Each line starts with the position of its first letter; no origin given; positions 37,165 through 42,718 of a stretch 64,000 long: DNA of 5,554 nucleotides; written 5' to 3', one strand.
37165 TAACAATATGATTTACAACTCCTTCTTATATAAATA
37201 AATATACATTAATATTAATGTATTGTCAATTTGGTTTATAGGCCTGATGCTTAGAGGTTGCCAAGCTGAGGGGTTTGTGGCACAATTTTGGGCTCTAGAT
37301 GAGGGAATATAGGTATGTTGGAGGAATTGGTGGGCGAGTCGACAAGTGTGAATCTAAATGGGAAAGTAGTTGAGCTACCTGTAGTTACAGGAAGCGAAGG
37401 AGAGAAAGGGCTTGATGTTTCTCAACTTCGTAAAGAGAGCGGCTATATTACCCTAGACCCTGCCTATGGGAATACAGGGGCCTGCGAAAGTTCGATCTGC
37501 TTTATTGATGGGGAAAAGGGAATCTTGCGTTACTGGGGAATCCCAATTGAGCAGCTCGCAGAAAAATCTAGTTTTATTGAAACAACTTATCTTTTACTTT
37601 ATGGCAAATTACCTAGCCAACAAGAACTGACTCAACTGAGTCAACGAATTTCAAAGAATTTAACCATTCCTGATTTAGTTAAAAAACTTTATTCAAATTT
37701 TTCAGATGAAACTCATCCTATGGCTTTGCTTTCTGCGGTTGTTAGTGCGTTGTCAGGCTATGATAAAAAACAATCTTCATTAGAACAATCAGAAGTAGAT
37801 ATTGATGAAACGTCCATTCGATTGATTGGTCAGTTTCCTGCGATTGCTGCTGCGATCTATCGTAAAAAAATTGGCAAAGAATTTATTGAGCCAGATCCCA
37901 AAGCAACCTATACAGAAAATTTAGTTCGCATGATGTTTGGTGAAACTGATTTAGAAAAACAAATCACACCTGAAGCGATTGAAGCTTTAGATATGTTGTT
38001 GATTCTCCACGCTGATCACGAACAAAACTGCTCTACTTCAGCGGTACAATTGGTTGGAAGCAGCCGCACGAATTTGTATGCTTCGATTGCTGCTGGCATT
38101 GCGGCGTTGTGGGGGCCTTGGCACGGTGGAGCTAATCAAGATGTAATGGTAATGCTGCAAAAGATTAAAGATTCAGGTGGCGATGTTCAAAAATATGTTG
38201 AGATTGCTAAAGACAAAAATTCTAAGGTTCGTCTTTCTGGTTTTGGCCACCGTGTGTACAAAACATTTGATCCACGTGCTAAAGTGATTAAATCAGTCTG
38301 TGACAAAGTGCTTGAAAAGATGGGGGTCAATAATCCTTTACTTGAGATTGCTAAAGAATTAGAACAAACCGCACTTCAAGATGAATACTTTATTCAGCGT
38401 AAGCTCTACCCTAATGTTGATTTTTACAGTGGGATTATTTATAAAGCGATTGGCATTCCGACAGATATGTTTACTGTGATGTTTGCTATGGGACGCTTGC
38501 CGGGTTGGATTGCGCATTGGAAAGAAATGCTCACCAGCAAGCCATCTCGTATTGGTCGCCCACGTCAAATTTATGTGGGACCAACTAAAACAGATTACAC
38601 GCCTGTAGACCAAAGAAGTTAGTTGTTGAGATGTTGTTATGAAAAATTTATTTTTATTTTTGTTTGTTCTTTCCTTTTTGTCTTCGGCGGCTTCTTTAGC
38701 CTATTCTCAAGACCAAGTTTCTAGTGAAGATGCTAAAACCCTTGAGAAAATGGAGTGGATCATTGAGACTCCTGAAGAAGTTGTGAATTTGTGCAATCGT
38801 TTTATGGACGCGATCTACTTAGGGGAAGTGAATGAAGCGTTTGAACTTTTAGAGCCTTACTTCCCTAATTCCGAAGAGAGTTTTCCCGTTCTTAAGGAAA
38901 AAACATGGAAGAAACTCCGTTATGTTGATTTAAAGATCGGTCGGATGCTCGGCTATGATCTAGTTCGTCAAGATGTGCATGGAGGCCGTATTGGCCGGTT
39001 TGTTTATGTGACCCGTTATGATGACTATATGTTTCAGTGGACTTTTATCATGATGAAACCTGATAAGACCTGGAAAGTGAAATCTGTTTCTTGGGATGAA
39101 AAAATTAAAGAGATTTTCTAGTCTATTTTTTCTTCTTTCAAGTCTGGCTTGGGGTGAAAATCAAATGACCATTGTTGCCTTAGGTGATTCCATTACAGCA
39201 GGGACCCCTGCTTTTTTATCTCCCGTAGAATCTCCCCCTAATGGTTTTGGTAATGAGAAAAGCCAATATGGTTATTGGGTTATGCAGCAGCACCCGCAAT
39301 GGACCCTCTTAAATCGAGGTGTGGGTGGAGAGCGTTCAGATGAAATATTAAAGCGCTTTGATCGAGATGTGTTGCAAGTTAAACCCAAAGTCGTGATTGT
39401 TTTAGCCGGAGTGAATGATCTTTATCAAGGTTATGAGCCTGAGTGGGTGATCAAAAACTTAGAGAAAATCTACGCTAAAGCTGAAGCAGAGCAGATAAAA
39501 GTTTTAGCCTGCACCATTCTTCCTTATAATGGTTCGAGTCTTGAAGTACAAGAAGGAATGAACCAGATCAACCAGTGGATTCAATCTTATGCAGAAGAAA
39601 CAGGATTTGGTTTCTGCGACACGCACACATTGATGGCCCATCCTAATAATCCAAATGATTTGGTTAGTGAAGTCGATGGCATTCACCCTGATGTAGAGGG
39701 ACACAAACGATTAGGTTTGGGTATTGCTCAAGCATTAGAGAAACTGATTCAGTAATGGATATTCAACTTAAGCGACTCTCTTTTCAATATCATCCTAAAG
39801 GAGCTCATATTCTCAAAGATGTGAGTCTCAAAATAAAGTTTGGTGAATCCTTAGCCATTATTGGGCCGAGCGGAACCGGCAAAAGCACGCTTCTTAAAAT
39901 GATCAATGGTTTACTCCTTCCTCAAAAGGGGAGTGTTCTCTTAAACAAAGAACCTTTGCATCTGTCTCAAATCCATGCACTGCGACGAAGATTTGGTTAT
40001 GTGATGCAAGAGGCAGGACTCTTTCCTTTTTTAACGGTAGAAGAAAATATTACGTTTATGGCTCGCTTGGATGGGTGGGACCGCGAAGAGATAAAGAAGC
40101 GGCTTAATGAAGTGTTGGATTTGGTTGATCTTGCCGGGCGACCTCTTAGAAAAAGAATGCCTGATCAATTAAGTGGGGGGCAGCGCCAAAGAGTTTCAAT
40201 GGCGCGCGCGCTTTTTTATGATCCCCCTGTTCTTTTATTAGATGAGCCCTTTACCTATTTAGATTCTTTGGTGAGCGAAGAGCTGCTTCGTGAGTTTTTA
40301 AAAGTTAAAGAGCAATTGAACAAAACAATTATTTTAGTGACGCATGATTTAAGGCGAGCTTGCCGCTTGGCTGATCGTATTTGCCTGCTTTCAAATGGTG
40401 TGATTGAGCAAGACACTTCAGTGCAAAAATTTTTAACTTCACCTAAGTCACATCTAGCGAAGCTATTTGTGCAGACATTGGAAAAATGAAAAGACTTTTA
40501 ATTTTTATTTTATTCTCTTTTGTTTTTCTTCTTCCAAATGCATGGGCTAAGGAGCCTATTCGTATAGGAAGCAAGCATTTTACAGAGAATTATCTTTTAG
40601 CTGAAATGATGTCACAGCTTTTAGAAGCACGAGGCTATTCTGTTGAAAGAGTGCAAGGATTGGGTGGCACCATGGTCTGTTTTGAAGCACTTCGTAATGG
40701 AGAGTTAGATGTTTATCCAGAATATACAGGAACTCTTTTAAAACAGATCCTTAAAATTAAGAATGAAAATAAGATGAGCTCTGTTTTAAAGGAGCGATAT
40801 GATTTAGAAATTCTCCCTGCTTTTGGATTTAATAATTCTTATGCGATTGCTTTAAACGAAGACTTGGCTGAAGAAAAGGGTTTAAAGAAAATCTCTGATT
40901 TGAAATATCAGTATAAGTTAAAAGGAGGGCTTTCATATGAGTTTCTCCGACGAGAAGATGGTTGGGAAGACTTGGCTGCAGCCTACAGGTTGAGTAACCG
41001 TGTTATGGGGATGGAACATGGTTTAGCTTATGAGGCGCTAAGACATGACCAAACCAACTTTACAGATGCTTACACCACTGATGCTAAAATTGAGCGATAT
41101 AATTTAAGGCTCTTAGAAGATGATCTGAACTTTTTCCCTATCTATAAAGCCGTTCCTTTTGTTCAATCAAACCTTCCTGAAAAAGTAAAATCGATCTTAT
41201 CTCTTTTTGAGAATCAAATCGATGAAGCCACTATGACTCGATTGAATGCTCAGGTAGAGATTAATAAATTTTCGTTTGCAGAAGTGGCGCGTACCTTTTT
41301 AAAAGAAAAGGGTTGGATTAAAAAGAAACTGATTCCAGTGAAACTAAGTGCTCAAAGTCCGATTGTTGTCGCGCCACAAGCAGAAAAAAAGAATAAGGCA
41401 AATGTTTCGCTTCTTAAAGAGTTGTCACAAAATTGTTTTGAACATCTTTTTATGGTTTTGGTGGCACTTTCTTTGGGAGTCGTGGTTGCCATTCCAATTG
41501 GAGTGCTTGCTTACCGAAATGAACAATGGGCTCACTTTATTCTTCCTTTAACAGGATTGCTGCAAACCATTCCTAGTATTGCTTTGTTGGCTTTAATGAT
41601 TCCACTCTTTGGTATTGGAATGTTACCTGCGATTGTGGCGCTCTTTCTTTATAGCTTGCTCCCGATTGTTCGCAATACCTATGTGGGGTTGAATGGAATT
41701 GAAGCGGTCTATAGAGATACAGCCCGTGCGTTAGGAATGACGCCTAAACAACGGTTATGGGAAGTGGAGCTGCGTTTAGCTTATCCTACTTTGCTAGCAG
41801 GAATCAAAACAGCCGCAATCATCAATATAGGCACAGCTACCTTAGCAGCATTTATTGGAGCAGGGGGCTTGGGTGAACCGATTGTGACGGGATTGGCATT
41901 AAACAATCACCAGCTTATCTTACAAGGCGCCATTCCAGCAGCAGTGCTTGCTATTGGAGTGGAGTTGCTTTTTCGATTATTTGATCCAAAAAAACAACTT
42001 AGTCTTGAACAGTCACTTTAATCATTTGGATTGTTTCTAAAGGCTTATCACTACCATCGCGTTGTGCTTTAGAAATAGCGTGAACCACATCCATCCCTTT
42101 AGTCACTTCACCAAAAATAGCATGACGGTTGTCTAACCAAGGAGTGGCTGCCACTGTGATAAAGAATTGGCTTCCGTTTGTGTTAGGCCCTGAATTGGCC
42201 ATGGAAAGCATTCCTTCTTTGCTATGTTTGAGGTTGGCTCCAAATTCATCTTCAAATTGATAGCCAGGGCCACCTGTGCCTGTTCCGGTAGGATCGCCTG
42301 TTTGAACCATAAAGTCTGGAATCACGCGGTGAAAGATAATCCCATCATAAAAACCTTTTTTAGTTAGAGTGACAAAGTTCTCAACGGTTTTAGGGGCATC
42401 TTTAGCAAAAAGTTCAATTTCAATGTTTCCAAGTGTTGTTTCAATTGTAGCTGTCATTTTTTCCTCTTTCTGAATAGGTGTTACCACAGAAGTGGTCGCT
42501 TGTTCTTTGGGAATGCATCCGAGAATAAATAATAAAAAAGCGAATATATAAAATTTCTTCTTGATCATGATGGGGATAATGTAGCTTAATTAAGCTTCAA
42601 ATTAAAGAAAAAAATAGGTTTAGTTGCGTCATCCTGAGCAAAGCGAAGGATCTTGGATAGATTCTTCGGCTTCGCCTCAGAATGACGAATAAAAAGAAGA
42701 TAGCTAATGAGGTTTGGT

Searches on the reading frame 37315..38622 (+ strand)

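Call 53: search_protein_families(library=pfam, proteins=[window:37315-38622:+], max_evalue=0.001)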
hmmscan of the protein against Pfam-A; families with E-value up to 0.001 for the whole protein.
window:37315-38622:+ (435 aa): 1 family
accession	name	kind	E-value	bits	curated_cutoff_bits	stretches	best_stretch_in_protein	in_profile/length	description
PF00285.26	Citrate_synt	-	6.5e-135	450.2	27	1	52-417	3-357/357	Citrate synthase, C-terminal domain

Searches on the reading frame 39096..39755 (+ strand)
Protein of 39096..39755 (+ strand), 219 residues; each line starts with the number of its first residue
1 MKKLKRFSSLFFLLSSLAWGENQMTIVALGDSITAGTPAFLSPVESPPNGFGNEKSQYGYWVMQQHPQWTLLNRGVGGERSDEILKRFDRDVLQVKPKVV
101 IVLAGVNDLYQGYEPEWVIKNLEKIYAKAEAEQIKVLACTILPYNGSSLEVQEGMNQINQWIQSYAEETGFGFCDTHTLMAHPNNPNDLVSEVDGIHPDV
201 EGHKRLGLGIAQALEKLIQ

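Call 62: search_protein_families(library=ncbifam, proteins=[window:39096-39755:+], max_evalue=0.00001)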
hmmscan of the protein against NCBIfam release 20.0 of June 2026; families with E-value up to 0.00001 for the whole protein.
window:39096-39755:+ (219 aa): 2 families
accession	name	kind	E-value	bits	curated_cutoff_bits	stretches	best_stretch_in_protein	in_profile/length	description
NF007819.1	PRK10528.1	equivalog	5.5e-07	29.5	270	1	10-141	13-137/210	multifunctional acyl-CoA thioesterase I/protease I/lysophospholipase L1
NF042968.1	AcxylEst_AxeA1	equivalog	9.9e-07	27.4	700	1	22-206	273-455/459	acetylxylan esterase AxeA1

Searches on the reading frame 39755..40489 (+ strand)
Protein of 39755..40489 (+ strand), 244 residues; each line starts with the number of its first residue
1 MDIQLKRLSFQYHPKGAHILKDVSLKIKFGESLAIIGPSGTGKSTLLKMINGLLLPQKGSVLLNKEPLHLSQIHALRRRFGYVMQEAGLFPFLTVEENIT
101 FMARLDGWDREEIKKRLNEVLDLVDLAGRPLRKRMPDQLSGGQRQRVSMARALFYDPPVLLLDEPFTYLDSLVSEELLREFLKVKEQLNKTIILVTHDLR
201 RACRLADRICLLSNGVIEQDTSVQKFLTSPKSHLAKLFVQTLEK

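Call 62: search_protein_families(library=ncbifam, proteins=[window:39755-40489:+], max_evalue=0.00001)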
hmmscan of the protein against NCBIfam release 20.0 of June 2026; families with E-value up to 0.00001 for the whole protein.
window:39755-40489:+ (244 aa): 188 families (the best 25 are shown)
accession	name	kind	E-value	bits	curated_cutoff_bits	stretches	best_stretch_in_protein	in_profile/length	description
TIGR01186.1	proV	subfamily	4.3e-62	210.3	326.6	1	20-240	9-231/363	betaine/proline/choline family ABC transporter ATP-binding protein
TIGR03265.1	PhnT2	equivalog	1.8e-60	205.1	457.7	1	17-239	17-235/353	putative 2-aminoethylphosphonate ABC transporter ATP-binding protein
TIGR00968.1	3a0106s01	subfamily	2.5e-57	194.1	342.75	1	18-239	14-231/237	sulfate ABC transporter ATP-binding protein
TIGR01187.1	potA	subfamily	7.1e-56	189.6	355.6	1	35-239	1-201/325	polyamine ABC transporter ATP-binding protein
NF006987.0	PRK09452.1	equivalog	4.6e-55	186.8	482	1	4-239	19-248/378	spermidine/putrescine ABC transporter ATP-binding protein PotA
NF040840.2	tungstate_WtpC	equivalog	5.5e-54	183.7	440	1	18-239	14-231/347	tungstate ABC transporter ATP-binding protein WtpC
NF040933.2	ABC_arch_GlcV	equivalog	6.7e-54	183.1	450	1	8-234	8-237/357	glucose ABC transporter ATP-binding protein GlcV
NF043075.1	MMSYN1_0197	equivalog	2.6e-53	181.1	550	1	3-239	3-233/341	spermidine/putrescine ABC transporter ATP-binding protein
NF008105.0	PRK10851.1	equivalog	4e-53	180.4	502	1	2-239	2-237/362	sulfate/thiosulfate ABC transporter ATP-binding protein CysA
TIGR04521.1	ECF_ATPase_2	equivalog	6.9e-53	179.5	330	1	3-231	1-237/279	energy-coupling factor transporter ATPase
TIGR03415.1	ABC_choXWV_ATP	equivalog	5.7e-51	173.7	483.75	1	21-241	41-267/382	choline ABC transporter ATP-binding protein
NF008653.0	PRK11650.1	subfamily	2.4e-50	171.6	432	1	3-239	4-235/357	sn-glycerol-3-phosphate ABC transporter ATP-binding protein UgpC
TIGR03258.1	PhnT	equivalog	3.2e-50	171.2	499.15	1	3-238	9-239/359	2-aminoethylphosphonate ABC transport system ATP-binding subunit PhnT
TIGR04520.1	ECF_ATPase_1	equivalog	8.3e-49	166.4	315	1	3-229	1-226/269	energy-coupling factor transporter ATPase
TIGR02673.1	FtsE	equivalog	1.8e-48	165.1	264.85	1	3-215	2-213/214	cell division ATP-binding protein FtsE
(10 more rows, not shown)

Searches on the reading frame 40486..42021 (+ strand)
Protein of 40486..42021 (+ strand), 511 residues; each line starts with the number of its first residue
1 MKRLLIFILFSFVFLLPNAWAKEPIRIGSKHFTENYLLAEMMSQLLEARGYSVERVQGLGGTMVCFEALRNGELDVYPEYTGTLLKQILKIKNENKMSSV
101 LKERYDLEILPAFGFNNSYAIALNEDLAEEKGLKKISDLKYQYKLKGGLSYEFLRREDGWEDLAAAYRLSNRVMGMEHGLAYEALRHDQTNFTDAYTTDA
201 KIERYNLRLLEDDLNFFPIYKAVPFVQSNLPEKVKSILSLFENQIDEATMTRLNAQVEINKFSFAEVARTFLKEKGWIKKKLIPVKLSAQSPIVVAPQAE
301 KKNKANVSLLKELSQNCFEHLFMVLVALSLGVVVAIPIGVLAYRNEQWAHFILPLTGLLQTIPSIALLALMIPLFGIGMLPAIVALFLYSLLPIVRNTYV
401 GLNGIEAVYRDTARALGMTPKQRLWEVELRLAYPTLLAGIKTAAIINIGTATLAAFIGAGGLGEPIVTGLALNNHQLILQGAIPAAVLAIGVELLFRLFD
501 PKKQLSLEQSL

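Call 62: search_protein_families(library=ncbifam, proteins=[window:40486-42021:+], max_evalue=0.00001)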
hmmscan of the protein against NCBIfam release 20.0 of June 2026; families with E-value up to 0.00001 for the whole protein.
window:40486-42021:+ (511 aa): 9 families
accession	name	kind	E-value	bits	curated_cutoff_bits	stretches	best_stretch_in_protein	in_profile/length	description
NF049931.1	GlyBetbindOsmF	equivalog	3.5e-29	101.8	400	1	22-279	2-283/283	glycine betaine ABC transporter substrate-binding protein OsmF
TIGR03416.1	ABC_choXWV_perm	equivalog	1.1e-28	100.5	363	1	315-490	86-261/267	choline ABC transporter permease subunit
NF008196.0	PRK10952.1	equivalog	1.2e-25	90.1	439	1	320-493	149-322/356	glycine betaine/L-proline ABC transporter permease ProW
NF007545.0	PRK10160.1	equivalog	6.5e-14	52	342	1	320-498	83-262/275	taurine ABC transporter permease TauC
TIGR01097.1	PhnE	equivalog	1.1e-12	48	216.7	1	305-476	49-224/252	phosphonate ABC transporter, permease protein PhnE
NF040733.1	ABC_perm_U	equivalog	1.8e-12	47.3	295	1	311-499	52-241/251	ABC transporter permease subunit SaoP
TIGR01183.1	ntrB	equivalog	3.6e-11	43.1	209.05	1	311-459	13-160/202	nitrate ABC transporter permease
NF008049.0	PRK10782.1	subfamily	2.7e-09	37.1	212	1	309-464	5-174/217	methionine ABC transporter permease MetI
NF008470.0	PRK11365.1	equivalog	8.3e-09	35.2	347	1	305-477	50-218/263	aliphatic sulfonate ABC transporter permease SsuC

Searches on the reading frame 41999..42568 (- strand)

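Call 62: search_protein_families(library=ncbifam, proteins=[window:41999-42568:-], max_evalue=0.00001)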
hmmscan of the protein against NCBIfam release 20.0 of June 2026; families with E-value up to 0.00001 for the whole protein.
window:41999-42568:- (189 aa): 2 families
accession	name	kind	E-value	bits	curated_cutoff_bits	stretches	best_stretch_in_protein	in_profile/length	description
NF008151.0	PRK10903.1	equivalog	5.5e-26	91.2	308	1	37-171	28-168/190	peptidylprolyl isomerase A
NF008057.0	PRK10791.1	equivalog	2.9e-21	75.9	297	1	41-187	3-162/164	peptidylprolyl isomerase B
